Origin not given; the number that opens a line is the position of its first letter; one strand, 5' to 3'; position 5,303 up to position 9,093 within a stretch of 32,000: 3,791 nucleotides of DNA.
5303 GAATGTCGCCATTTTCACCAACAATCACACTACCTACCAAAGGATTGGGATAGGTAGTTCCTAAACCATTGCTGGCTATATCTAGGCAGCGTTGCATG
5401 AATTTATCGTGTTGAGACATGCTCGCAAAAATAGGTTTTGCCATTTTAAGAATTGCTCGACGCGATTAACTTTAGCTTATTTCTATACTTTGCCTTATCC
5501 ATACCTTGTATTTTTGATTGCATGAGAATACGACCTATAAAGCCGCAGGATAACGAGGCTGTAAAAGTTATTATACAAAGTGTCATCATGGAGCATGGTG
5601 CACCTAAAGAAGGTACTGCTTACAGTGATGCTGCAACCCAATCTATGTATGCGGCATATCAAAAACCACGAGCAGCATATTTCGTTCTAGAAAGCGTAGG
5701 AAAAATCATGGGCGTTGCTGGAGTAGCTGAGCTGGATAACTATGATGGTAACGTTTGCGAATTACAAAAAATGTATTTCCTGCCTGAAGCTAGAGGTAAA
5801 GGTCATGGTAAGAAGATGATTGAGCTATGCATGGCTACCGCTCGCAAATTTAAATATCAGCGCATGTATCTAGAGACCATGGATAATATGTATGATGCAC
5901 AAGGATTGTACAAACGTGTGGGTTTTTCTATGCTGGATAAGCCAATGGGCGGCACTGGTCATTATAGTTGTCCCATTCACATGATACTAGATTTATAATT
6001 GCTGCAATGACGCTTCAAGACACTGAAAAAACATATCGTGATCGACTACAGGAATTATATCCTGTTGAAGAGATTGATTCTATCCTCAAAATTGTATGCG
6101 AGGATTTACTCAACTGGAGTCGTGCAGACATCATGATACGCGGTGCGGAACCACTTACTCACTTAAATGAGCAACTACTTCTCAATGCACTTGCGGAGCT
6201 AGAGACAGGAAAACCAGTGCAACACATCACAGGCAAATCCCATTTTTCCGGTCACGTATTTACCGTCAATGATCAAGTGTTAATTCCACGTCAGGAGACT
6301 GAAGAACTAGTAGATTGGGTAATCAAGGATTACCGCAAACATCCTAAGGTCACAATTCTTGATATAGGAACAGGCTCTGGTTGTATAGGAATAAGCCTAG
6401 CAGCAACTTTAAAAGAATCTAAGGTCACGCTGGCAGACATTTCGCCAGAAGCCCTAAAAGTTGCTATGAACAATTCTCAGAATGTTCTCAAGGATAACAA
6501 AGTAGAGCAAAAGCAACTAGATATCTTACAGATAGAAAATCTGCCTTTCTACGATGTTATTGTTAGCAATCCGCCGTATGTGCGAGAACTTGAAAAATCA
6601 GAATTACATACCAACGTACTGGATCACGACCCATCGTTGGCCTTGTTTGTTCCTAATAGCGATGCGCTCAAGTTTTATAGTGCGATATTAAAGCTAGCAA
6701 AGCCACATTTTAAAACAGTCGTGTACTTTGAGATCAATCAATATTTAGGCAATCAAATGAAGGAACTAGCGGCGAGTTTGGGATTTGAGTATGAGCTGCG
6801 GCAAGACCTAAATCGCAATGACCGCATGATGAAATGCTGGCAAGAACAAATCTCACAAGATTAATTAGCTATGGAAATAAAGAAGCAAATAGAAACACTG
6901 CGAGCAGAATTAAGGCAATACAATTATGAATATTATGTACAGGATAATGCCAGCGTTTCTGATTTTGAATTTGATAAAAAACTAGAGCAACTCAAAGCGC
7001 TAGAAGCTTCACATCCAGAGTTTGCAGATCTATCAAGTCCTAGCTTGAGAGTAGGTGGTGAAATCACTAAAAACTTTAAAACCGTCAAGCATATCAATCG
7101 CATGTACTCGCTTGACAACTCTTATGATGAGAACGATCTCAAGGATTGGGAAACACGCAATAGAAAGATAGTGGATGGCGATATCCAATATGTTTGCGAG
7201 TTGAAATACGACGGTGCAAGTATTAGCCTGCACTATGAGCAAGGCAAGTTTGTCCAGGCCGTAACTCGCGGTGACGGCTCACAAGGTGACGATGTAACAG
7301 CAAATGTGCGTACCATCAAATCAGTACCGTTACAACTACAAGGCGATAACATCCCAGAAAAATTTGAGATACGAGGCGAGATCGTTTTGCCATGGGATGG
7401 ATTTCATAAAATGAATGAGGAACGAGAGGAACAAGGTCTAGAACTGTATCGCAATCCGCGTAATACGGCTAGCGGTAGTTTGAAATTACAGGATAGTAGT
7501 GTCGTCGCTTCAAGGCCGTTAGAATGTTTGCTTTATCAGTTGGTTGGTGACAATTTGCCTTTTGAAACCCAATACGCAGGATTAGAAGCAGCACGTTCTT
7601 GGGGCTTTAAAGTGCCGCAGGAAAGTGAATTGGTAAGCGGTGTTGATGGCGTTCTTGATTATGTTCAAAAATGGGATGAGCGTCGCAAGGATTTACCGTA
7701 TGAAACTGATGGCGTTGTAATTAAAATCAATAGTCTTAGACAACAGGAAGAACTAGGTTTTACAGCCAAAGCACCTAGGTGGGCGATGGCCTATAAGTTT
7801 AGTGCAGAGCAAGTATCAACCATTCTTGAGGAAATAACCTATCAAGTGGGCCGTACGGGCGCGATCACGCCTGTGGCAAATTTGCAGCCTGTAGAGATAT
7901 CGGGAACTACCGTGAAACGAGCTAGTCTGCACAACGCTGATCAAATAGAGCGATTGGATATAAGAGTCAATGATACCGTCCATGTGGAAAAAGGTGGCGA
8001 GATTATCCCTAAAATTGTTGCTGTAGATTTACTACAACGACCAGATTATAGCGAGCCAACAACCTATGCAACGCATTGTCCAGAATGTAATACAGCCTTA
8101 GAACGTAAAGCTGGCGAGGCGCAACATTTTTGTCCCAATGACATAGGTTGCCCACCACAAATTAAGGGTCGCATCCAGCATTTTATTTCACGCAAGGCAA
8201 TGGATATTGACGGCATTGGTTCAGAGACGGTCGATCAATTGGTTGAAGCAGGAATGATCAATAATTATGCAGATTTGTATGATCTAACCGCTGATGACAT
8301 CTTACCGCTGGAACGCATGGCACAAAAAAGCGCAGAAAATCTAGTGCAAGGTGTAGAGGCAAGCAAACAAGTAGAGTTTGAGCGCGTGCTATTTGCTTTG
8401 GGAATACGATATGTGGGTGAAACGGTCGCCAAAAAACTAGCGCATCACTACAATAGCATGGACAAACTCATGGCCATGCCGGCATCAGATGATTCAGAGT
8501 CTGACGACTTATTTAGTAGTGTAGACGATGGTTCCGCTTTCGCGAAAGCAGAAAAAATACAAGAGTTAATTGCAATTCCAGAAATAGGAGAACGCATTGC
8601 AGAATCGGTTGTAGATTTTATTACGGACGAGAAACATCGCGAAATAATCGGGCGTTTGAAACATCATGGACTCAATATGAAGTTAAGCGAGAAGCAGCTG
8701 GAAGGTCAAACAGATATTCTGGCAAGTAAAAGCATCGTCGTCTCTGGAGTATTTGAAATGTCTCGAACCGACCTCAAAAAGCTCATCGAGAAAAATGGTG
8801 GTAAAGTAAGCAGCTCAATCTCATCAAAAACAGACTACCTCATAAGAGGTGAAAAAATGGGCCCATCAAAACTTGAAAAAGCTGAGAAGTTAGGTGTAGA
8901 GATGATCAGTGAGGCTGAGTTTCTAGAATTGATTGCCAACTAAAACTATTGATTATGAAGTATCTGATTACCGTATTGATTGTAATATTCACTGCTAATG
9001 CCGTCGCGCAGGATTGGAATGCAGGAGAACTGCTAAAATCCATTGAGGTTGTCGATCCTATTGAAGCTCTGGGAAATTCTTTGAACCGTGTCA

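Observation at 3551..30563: A perfect 14-nt palindrome, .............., occurs 8 times inside eight unrelated genes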

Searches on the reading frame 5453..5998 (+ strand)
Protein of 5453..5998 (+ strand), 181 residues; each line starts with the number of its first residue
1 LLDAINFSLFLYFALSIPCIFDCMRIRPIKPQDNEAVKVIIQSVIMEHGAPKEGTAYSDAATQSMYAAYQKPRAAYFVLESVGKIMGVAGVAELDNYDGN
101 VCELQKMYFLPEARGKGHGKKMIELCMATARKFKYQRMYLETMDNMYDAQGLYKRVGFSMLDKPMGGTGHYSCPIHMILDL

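Call 16: search_protein_families(library=pfam, proteins=[window:5453-5998:+])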
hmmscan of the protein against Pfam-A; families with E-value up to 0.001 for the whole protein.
window:5453-5998:+ (181 aa): 4 families
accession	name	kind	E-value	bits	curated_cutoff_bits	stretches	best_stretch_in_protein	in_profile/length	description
PF00583.31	Acetyltransf_1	-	3.8e-17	63.1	20.7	1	57-158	16-116/116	Acetyltransferase (GNAT) family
PF13508.13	Acetyltransf_7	-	3.6e-13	50.1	27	1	73-159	2-83/84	Acetyltransferase (GNAT) domain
PF13673.13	Acetyltransf_10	-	2.6e-08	34.3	23.6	1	57-169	14-118/128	Acetyltransferase (GNAT) domain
PF13420.13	Acetyltransf_4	-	5.4e-06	27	24.3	1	26-163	1-139/155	Acetyltransferase (GNAT) domain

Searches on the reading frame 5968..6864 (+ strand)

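Call 16: search_protein_families(library=pfam, proteins=[window:5968-6864:+])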
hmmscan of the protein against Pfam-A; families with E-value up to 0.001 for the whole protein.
window:5968-6864:+ (298 aa): 15 families
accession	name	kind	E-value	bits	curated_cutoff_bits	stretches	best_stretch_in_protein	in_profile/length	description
PF05175.20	MTS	-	5.9e-13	49.2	23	1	125-210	30-114/170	Methyltransferase small domain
PF13847.12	Methyltransf_31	-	2.8e-11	43.8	27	1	125-291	2-132/145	Methyltransferase domain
PF17827.6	PrmC_N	-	8.2e-10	39.5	23.4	1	24-89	7-71/71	PrmC N-terminal domain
PF13649.12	Methyltransf_25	-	2e-08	35.2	27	1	130-201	1-71/97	Methyltransferase domain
PF06325.19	PrmA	-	4.9e-08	33.3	22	1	124-201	159-233/296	Ribosomal protein L11 methyltransferase (PrmA)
PF08242.18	Methyltransf_12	-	6.8e-08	33.6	30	1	131-201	1-72/98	Methyltransferase domain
PF01170.24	UPF0020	-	4.3e-07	30.3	22.3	1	149-211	75-138/197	RMKL-like, methyltransferase domain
PF10294.15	Methyltransf_16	-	1.9e-06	28.2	21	1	124-185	44-106/174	Lysine methyltransferase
PF07669.17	Eco57I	-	3e-05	24.6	25.3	1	162-215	38-95/171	Eco57I restriction-modification methylase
PF03602.21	Cons_hypoth95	-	4.2e-05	23.7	24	1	126-209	41-128/182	Conserved hypothetical protein 95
PF05971.18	Methyltransf_10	-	6.2e-05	22.9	23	1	124-210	100-193/299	RNA methyltransferase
PF13679.12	Methyltransf_32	-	9.2e-05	22.9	27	0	112-190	10-93/143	Methyltransferase domain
PF02527.21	GidB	-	0.00025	20.9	27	1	122-158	44-80/184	rRNA small subunit methyltransferase G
PF08241.18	Methyltransf_11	-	0.00046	21.2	21.2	0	131-199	1-65/95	Methyltransferase domain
PF12847.13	Methyltransf_18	-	0.0008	19.9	27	0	127-188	15-76/151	Methyltransferase domain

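Call 58: search_protein_families(library=ncbifam, proteins=[window:5968-6864:+], max_evalue=0.001)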
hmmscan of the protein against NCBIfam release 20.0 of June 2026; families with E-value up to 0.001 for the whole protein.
window:5968-6864:+ (298 aa): 29 families (the best 25 are shown)
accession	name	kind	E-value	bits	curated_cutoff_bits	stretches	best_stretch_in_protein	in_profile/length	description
TIGR03534.1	RF_mod_PrmC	equivalog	8.6e-66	222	199.1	1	41-288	3-252/253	peptide chain release factor N(5)-glutamine methyltransferase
TIGR00536.1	hemK_fam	subfamily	7.6e-51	172.9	115.5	1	15-288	2-278/286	HemK family protein methyltransferase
TIGR03533.1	L3_gln_methyl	equivalog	1e-36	126.7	229.7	1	64-250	57-243/284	50S ribosomal protein L3 N(5)-glutamine methyltransferase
NF002421.0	PRK01544.1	equivalog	3e-30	105.4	567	2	122-288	134-302/524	bifunctional peptide chain release factor N(5)-glutamine methyltransferase PrmC/tRNA (guanosine(46)-N7)-methyltransferase TrmB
TIGR03704.1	PrmC_rel_meth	equivalog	5e-19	68.7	248.8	1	77-227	36-186/251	putative protein N(5)-glutamine methyltransferase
NF011529.0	PRK14968.1-3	equivalog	3.7e-13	49.4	162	1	98-215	10-119/198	putative methyltransferase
NF011530.0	PRK14968.1-4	equivalog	3.6e-10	39.5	243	1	99-209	14-114/202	putative methyltransferase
NF011528.0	PRK14968.1-2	equivalog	3.3e-09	36.5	171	1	93-209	9-122/205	putative methyltransferase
NF047853.1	tRm6a37MtseTrmN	equivalog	6.6e-09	35.8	350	1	129-207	46-127/244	tRNA(1)(Val) (adenine(37)-N(6))-methyltransferase TrmN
TIGR00537.1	hemK_rel_arch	hypoth_equivalog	6.7e-09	35.7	87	1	128-219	21-106/179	HemK2/MTQ2 family protein methyltransferase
TIGR02072.1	BioC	equivalog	1.1e-08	35.2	184.95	1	93-201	2-104/244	malonyl-ACP O-methyltransferase BioC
NF043040.1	corrin_prot_MT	hypoth_equivalog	1.5e-08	34.4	180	1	110-201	26-117/216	corrinoid protein-associated methyltransferase CpaM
NF007023.0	PRK09489.1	equivalog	1.9e-08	33.9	295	1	123-211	193-278/342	16S rRNA (guanine(1207)-N(2))-methyltransferase RsmC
NF011527.0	PRK14968.1-1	equivalog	5e-08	32.9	242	1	100-209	10-108/192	putative methyltransferase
TIGR02469.1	CbiT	equivalog_domain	3.8e-07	30.4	78.3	1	118-179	11-73/124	precorrin-6Y C5,15-methyltransferase (decarboxylating) subunit CbiT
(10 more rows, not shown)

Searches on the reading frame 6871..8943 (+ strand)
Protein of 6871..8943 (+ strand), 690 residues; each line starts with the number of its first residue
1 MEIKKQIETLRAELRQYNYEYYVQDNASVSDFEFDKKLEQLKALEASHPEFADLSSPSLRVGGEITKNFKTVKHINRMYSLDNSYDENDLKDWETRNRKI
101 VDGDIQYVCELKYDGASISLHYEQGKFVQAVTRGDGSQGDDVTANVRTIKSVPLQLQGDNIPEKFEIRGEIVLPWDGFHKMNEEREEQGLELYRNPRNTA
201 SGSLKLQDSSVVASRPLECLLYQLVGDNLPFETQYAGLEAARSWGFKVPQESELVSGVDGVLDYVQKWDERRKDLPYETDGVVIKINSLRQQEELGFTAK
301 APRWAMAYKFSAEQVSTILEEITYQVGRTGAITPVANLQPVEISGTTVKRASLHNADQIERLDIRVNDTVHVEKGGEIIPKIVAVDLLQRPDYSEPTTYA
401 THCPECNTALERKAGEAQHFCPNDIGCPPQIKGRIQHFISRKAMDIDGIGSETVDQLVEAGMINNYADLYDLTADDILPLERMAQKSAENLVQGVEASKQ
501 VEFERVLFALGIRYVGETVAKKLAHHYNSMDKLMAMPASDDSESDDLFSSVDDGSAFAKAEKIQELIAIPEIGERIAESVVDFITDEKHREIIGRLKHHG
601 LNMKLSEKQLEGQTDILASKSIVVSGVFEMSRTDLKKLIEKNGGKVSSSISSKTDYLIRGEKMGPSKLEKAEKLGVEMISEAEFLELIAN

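Call 6: find_encoding_contigs(protein=window:6871-8943:+, flank=10000, max_places=6)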
Protein window:6871-8943:+ (690 aa): no gene with exactly this product is on record in the collection.

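Call 8: find_related_loci(query=window:6871-8943:+, collection=genome_contigs, flank=10000)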
Query window:6871-8943:+ (690 aa) in genome_contigs; peptide patterns used: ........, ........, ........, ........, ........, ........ (x = any residue, [..] = any of these).
92 stretches matched a pattern; 39 encode a relative of the query (tblastn E <= 1e-3); 39 distinct loci.
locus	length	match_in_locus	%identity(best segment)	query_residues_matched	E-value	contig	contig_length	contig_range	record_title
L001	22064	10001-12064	77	1-688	0e+0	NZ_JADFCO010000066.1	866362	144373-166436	Nonlabens antarcticus strain JCM 14068 427, whole genome shotgun sequence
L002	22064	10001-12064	75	1-689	0e+0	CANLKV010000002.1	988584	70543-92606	uncultured Nonlabens sp. isolate 105-3Z.fasta genome assembly, contig: NODE_2, whole genome shotgun sequence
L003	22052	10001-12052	74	1-688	0e+0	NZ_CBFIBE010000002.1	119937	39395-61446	MAG: Nonlabens sp. isolate Co_bin_462_indstr Co_bin_462_indstr_c2, whole genome shotgun sequence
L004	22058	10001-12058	74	1-690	0e+0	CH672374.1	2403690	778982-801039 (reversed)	Flavobacteria bacterium BBFL7 scf_1099451317783 genomic scaffold, whole genome shotgun sequence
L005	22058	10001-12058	74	1-690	0e+0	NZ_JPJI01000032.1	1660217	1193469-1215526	Nonlabens ulvanivorans strain PLR contig_98, whole genome shotgun sequence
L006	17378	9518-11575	74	1-690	0e+0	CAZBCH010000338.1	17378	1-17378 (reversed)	MAG TPA_asm: uncultured Flavobacteriaceae bacterium isolate SRP182702_co1_55 genome assembly, contig: k141_4191088, whol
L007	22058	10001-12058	74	1-690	0e+0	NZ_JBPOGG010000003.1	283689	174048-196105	MAG: Nonlabens sp. isolate MAG_02 MAG_02_3, whole genome shotgun sequence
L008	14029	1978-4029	73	1-688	0e+0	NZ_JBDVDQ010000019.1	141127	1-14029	MAG: Nonlabens sp. isolate CB.54.F.C2_137_65 CB_54_F_C2_137_65_000000000019, whole genome shotgun sequence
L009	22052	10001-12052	75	1-688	0e+0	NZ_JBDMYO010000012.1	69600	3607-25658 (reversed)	MAG: Nonlabens sp. isolate NSW3.bin.30 k97_71847, whole genome shotgun sequence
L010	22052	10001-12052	72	1-688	0e+0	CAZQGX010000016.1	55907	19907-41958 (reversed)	MAG TPA_asm: uncultured Flavobacteriaceae bacterium isolate binchicken_co405_11 genome assembly, contig: NODE_761_length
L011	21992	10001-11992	66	1-690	0e+0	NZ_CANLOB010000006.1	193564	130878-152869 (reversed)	Uncultured Dokdonia sp. isolate 746.fasta NODE_6, whole genome shotgun sequence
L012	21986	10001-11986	66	1-688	0e+0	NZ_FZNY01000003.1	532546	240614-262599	Dokdonia pacifica strain DSM 25597, whole genome shotgun sequence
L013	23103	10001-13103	66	1-688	0e+0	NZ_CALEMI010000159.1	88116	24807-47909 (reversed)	MAG: uncultured Dokdonia sp. isolate SRR5821798_bin.28_CONCOCT_v1.1_MAG ERZ651776.202, whole genome shotgun sequence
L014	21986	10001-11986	66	1-688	0e+0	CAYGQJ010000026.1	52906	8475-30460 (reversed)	MAG TPA_asm: uncultured Flavobacteriaceae bacterium isolate ERP117304_co3_129 genome assembly, contig: NODE_936_length_5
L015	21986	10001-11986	64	1-686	0e+0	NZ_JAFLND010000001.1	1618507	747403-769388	[Muricauda] lutisoli strain CAU 1631 contig1, whole genome shotgun sequence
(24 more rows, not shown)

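Call 54: search_protein_families(library=pfam, proteins=[window:6871-8943:+], max_evalue=0.00001)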
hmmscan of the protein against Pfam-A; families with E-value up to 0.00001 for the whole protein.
window:6871-8943:+ (690 aa): 7 families
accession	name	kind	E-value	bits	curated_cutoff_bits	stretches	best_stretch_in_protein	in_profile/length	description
PF01653.23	DNA_ligase_aden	-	1.4e-93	313.5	27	1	67-313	2-253/253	NAD-dependent DNA ligase adenylation domain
PF03120.22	DNA_ligase_OB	-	2.3e-33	114.3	32.9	1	317-391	2-76/79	NAD-dependent DNA ligase OB-fold domain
PF12826.13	HHH_2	-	4.3e-19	68.9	27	2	505-538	1-34/64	Helix-hairpin-helix motif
PF00533.33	BRCT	-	7.5e-14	52.2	21.3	1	614-688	3-78/78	BRCA1 C Terminus (BRCT) domain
PF03119.21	DNA_ligase_ZBD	-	1.2e-09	38.3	25.8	1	402-428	1-26/27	NAD-dependent DNA ligase C4 zinc finger domain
PF14520.12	HHH_5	-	2e-09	38.2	27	0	444-493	5-53/57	Helix-hairpin-helix domain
PF12738.14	PTCB-BRCT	-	1.8e-06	28.3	22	0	622-680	3-60/63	twin BRCT domain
